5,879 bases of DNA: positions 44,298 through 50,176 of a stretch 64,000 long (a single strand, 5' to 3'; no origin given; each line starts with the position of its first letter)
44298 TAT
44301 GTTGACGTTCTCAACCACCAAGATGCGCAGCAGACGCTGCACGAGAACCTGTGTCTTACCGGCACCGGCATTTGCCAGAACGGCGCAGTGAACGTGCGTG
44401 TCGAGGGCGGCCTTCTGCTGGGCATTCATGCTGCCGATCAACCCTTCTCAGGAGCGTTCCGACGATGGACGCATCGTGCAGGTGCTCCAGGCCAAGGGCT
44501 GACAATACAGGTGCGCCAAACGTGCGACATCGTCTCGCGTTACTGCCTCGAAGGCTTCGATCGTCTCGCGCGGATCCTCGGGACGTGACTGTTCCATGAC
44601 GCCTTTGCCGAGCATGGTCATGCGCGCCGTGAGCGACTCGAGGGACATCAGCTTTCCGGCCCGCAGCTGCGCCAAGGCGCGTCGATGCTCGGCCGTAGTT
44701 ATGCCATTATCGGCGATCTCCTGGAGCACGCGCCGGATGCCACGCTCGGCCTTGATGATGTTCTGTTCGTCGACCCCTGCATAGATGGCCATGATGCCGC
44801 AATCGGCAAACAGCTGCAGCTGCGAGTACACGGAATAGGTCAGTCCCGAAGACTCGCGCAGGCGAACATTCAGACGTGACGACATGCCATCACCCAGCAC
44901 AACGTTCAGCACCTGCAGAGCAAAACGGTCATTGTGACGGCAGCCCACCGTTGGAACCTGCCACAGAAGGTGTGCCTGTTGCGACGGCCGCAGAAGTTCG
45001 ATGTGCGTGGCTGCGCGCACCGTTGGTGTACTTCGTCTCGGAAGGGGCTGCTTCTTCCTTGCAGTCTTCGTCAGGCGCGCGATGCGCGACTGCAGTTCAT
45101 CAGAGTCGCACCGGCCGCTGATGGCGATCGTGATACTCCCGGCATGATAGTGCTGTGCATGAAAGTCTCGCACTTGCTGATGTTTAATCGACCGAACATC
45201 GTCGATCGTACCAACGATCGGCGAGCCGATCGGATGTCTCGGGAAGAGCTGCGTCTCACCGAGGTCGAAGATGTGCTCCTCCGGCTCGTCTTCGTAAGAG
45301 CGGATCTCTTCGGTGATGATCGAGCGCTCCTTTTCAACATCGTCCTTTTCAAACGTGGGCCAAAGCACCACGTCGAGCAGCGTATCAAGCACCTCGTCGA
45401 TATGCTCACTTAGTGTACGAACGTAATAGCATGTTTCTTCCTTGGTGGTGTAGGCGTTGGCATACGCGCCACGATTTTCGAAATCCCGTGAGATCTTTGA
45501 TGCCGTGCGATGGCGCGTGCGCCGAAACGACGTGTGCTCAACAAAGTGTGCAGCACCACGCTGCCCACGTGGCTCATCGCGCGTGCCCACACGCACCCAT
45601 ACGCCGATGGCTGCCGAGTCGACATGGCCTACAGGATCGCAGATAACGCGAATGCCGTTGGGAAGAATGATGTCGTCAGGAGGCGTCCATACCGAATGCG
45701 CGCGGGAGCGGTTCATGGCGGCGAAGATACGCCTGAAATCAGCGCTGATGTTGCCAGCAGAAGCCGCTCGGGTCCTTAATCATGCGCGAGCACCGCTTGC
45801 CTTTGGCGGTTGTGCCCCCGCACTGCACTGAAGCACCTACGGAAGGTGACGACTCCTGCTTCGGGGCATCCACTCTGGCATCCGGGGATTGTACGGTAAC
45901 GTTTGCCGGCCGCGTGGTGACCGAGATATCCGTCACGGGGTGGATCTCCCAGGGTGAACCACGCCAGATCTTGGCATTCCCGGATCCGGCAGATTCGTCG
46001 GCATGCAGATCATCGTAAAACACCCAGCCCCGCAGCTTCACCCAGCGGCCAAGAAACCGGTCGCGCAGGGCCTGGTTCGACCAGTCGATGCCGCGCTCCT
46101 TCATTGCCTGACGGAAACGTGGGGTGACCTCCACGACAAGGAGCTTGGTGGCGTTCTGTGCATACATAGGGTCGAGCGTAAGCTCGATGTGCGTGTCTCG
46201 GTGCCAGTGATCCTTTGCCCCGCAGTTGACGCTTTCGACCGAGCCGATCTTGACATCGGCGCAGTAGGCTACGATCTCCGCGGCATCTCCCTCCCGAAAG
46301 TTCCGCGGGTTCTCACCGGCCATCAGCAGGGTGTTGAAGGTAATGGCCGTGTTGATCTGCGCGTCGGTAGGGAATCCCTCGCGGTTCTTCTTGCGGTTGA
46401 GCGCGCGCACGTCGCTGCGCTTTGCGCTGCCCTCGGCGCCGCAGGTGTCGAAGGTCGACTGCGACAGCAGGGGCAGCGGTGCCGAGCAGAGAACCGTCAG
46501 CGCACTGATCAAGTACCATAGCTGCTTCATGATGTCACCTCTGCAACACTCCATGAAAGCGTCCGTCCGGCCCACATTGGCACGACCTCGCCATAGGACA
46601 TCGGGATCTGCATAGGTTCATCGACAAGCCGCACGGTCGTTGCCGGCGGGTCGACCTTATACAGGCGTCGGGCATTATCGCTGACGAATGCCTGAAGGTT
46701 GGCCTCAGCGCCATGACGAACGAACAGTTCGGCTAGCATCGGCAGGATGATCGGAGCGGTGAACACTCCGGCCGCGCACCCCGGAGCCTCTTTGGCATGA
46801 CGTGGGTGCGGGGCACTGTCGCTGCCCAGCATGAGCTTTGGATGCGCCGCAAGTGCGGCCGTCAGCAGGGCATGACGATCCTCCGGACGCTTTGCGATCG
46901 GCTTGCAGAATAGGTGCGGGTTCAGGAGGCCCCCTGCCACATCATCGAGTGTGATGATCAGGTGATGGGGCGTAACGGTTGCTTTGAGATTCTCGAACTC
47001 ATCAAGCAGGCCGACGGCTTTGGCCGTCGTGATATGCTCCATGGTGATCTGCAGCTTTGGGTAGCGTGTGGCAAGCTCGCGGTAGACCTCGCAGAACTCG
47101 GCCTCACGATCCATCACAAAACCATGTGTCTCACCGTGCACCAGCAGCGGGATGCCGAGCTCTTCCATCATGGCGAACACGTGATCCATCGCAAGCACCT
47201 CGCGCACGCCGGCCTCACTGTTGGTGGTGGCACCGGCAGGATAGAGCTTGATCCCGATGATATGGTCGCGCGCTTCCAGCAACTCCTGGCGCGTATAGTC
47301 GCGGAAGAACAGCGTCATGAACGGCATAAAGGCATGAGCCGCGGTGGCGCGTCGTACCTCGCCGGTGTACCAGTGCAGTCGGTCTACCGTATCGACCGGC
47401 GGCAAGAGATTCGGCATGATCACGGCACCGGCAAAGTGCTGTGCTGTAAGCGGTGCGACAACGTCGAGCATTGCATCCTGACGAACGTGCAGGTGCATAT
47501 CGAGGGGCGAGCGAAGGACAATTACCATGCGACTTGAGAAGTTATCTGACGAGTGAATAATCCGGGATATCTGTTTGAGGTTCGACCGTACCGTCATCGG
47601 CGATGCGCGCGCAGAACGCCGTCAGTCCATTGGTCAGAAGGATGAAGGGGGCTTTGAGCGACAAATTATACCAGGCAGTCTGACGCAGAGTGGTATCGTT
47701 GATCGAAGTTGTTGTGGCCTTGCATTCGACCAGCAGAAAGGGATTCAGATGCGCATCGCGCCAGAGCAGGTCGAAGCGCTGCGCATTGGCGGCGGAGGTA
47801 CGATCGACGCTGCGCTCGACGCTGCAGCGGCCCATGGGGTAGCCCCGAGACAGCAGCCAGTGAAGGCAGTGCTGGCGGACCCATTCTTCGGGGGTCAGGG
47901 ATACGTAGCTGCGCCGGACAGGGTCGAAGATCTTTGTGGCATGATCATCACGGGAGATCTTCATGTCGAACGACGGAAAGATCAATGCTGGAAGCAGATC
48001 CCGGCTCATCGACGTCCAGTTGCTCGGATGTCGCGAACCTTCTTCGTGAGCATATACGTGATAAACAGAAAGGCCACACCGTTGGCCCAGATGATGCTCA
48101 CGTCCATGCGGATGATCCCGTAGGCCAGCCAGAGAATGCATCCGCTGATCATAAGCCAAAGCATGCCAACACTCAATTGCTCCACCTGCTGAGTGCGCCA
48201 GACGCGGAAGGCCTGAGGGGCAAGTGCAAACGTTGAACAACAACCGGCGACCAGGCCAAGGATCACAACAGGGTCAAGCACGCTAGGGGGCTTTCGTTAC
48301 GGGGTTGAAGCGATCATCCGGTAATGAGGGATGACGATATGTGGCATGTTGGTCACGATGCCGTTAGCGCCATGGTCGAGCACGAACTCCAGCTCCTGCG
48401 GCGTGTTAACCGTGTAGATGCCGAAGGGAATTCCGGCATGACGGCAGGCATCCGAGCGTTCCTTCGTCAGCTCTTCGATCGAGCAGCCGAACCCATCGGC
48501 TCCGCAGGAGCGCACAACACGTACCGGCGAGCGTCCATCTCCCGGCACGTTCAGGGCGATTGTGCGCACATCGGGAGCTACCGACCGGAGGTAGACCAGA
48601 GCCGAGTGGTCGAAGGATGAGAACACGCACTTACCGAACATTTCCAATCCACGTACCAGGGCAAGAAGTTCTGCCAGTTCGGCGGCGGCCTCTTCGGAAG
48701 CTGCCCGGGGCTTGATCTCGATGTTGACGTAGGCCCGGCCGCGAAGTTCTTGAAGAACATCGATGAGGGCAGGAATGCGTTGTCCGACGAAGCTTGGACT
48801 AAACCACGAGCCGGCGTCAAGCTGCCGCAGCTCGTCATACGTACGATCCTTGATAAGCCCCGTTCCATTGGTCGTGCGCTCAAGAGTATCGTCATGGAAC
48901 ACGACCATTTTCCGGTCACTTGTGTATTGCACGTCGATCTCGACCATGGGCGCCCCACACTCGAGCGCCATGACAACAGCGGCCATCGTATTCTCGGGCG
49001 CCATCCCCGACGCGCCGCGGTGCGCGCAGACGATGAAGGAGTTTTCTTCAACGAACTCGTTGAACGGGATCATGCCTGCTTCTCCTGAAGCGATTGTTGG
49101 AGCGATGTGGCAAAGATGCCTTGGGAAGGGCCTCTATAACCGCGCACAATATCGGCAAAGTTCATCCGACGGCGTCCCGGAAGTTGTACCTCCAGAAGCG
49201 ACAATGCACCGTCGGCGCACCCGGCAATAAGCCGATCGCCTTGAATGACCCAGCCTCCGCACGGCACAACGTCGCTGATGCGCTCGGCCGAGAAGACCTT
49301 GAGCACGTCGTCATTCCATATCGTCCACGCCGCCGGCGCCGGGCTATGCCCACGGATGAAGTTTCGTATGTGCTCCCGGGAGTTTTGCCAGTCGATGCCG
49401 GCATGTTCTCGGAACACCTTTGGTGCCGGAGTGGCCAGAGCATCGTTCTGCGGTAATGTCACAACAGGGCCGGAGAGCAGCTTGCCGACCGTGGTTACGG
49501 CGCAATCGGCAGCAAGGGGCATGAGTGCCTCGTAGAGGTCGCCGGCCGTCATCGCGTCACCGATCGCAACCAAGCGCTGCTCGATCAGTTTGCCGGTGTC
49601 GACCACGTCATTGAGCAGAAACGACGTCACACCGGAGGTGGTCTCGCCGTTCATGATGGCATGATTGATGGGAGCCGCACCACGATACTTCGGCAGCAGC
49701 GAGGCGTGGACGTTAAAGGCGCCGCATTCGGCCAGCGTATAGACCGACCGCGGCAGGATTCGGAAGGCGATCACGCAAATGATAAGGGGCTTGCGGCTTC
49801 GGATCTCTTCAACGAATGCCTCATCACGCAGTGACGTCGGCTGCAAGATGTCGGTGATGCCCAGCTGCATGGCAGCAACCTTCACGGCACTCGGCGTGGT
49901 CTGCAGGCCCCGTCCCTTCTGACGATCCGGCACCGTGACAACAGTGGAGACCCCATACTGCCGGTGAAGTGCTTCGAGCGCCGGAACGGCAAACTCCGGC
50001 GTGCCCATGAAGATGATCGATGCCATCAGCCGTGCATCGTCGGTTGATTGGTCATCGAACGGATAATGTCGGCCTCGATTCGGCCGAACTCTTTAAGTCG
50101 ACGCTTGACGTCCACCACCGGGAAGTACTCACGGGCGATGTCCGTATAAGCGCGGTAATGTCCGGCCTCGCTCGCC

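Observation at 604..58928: Modular intergenic repeat family (heptamer arrays + GC mini-hairpin units) at six loci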

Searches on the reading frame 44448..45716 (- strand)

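Call 71: search_protein_families(library=pfam, proteins=[window:44448-45716:-])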
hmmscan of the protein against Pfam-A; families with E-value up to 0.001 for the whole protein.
window:44448-45716:- (422 aa): 2 families
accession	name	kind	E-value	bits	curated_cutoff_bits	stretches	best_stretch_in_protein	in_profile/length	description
PF05193.26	Peptidase_M16_C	-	1.5e-34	119.8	23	1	176-351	1-181/181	Peptidase M16 inactive domain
PF00675.25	Peptidase_M16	-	1.1e-33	116.7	22.3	1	33-170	11-148/149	Insulinase (Peptidase family M16)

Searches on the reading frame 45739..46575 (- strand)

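Call 72: search_protein_families(library=pfam, proteins=[window:45739-46575:-])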
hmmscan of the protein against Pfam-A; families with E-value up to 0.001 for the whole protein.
window:45739-46575:- (278 aa): 1 family
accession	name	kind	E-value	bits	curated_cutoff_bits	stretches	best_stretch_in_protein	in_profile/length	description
PF19067.5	DUF5763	-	0.00069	19.5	26.3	0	251-277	3-28/39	Family of unknown function (DUF5763)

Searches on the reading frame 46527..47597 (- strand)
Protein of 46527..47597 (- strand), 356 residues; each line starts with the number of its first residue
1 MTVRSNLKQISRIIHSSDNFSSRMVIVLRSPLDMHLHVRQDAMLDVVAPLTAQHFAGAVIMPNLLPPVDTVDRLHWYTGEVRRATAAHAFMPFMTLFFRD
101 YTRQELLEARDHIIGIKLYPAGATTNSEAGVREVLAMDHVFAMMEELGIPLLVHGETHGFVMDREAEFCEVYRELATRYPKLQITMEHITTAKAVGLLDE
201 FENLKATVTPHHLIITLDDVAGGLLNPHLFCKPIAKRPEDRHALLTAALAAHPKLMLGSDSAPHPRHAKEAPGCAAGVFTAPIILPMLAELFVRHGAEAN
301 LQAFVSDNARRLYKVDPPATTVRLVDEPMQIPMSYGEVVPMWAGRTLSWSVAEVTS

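Call 72: search_protein_families(library=pfam, proteins=[window:46527-47597:-])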
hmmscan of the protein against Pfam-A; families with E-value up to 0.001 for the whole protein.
window:46527-47597:- (356 aa): 2 families
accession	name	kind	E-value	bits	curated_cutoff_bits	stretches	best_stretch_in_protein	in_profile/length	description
PF01979.26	Amidohydro_1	-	7.7e-08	32.4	25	1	33-275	8-253/345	Amidohydrolase family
PF04909.20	Amidohydro_2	-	2.3e-07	31.3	26.4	1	97-314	90-288/289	Amidohydrolase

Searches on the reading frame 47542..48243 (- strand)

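Call 72: search_protein_families(library=pfam, proteins=[window:47542-48243:-])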
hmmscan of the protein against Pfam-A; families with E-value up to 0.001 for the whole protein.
window:47542-48243:- (233 aa): 1 family
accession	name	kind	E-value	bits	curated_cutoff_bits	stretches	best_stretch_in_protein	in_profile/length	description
PF13588.12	HSDR_N_2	-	2.1e-22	79.7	25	1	118-227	1-110/110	Type I restriction enzyme R protein N terminus (HSDR_N)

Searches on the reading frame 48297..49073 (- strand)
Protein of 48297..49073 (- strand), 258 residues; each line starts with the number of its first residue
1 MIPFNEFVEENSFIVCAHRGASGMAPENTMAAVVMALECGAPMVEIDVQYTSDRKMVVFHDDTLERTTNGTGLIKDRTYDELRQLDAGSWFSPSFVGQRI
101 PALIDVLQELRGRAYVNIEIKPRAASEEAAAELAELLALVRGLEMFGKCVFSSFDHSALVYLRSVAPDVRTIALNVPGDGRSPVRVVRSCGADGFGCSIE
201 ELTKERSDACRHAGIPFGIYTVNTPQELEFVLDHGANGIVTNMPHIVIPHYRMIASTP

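Call 72: search_protein_families(library=pfam, proteins=[window:48297-49073:-])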
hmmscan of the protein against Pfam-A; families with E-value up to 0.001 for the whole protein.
window:48297-49073:- (258 aa): 1 family
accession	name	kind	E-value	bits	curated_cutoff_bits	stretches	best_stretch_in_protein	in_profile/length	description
PF03009.23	GDPD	-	2.1e-42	146.4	23.6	1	18-244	1-242/244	Glycerophosphoryl diester phosphodiesterase family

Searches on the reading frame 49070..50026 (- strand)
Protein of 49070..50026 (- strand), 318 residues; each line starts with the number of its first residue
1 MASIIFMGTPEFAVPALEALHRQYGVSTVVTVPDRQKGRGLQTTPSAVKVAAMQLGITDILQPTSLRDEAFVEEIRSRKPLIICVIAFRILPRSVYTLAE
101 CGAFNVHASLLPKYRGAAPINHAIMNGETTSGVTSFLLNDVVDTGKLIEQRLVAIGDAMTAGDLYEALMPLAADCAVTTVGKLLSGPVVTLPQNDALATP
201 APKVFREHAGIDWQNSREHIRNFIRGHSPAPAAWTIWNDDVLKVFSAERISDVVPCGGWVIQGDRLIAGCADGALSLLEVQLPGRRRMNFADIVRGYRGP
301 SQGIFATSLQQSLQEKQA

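Call 72: search_protein_families(library=pfam, proteins=[window:49070-50026:-])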
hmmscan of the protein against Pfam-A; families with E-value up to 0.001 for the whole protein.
window:49070-50026:- (318 aa): 2 families
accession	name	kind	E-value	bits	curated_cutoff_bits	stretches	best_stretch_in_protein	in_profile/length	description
PF00551.24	Formyl_trans_N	-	1.6e-27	96.8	26.1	1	5-170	4-171/181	Formyl transferase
PF02911.23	Formyl_trans_C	-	7.1e-17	61.9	21.1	1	206-298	4-100/100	Formyl transferase, C-terminal domain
